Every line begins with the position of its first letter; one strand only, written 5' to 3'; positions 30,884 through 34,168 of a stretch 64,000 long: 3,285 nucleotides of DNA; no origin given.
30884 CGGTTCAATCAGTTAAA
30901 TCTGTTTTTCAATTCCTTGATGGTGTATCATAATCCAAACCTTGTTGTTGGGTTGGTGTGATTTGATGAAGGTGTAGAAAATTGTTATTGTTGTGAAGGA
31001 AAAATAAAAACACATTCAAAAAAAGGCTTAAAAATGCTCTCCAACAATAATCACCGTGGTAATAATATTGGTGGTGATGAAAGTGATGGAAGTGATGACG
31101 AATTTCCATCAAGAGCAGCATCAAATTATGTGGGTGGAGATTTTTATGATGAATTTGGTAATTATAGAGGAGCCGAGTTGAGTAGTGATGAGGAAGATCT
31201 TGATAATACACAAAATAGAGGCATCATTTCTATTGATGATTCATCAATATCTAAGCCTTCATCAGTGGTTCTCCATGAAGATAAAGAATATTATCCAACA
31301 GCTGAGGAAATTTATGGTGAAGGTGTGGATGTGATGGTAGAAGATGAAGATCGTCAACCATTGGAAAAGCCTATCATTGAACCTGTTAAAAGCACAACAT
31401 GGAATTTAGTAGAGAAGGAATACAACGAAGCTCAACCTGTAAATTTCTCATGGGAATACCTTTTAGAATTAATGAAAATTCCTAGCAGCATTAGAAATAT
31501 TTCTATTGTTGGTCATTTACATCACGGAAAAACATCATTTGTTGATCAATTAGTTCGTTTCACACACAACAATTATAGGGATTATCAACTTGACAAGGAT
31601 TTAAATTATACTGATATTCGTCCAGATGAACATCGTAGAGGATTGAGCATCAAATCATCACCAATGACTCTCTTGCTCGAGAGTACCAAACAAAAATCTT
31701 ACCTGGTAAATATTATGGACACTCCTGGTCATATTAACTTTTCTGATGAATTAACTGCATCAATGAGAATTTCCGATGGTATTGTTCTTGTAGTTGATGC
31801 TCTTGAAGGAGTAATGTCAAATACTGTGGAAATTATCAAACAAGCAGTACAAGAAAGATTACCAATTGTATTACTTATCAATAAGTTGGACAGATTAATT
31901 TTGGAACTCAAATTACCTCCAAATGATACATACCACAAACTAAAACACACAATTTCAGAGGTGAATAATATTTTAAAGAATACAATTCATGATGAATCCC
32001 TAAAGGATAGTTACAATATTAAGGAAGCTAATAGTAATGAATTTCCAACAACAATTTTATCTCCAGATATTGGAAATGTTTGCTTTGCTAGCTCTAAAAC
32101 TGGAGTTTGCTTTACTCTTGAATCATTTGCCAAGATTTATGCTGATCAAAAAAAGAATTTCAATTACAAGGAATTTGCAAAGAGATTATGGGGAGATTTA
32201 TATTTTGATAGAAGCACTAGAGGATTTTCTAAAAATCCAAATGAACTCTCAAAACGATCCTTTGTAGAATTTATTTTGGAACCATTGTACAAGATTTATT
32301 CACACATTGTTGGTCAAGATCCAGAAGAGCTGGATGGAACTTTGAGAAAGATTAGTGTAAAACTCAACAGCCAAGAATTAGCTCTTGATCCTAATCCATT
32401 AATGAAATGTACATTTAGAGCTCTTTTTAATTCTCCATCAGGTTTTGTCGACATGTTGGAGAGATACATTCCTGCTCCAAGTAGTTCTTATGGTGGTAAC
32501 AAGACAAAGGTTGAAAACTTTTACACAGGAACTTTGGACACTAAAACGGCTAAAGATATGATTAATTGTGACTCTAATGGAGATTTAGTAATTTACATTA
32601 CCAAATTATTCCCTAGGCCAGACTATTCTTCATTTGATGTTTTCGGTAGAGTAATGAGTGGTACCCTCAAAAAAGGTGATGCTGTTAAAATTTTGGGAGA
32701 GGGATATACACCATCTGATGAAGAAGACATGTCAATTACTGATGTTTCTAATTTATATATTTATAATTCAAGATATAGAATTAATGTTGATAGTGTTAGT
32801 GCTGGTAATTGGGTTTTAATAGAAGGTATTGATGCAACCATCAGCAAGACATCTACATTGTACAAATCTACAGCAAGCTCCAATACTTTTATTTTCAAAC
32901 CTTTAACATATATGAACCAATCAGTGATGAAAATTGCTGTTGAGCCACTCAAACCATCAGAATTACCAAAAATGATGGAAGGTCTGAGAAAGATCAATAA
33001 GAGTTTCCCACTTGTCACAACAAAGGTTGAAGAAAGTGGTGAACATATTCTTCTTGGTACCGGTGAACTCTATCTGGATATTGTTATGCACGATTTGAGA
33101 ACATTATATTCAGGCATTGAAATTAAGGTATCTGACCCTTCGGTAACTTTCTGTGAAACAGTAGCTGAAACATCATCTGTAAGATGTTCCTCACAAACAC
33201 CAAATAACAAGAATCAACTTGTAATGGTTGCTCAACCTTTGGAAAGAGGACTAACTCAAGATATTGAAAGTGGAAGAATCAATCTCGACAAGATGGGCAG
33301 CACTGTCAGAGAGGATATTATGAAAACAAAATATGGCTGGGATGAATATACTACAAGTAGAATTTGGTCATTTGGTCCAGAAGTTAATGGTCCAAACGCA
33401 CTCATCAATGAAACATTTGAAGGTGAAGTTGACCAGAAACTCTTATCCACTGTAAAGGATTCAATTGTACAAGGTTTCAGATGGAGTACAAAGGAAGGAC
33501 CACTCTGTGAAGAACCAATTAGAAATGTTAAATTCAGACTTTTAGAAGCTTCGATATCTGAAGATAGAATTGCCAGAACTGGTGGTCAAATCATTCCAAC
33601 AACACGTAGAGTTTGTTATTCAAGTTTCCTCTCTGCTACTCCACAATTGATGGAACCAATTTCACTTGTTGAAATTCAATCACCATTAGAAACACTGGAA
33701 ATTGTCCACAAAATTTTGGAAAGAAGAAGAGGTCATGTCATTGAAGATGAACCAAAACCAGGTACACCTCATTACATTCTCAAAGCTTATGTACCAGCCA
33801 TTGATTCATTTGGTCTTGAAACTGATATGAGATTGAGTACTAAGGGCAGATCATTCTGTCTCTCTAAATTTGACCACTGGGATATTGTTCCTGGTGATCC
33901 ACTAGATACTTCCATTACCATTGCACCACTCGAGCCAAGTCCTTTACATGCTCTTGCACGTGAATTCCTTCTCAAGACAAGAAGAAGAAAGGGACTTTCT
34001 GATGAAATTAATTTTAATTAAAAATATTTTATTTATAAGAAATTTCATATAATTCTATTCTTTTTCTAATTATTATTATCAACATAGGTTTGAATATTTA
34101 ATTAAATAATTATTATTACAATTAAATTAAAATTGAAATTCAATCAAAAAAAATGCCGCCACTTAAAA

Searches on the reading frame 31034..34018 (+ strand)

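Call 11: search_protein_families(library=pfam, proteins=[window:31034-34018:+], max_evalue=0.001)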
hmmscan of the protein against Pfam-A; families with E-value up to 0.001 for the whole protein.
window:31034-34018:+ (995 aa): 9 families
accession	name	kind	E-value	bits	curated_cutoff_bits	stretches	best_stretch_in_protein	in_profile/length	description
PF00009.33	GTP_EFTU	-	7.4e-42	143.5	26.5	1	152-361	2-176/188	Elongation factor Tu GTP binding domain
PF16004.10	EFTUD2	-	5e-24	85.7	32.2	1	36-130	2-123/124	116 kDa U5 small nuclear ribonucleoprotein component N-terminus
PF03764.24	EFG_IV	-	8e-22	77.7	24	1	756-868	13-120/121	Elongation factor G, domain IV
PF00679.30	EFG_C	-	1.1e-17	64.3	27.9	1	871-958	1-87/89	Elongation factor G C-terminus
PF03144.31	GTP_EFTU_D2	-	2.2e-11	44.4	30.3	1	536-609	4-72/73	Elongation factor Tu domain 2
PF14492.12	EFG_III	-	1.5e-07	31.8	27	1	629-692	3-67/75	Elongation Factor G, domain III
PF01926.29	MMR_HSR1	-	1.9e-05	25.2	21.9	1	156-284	2-113/113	50S ribosome-binding GTPase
PF25118.1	EFL1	-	0.00019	22.5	30.9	1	762-793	59-89/89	Elongation factor-like GTPase 1-like domain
PF00350.29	Dynamin_N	-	0.00094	19.7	27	0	204-283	84-165/168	Dynamin family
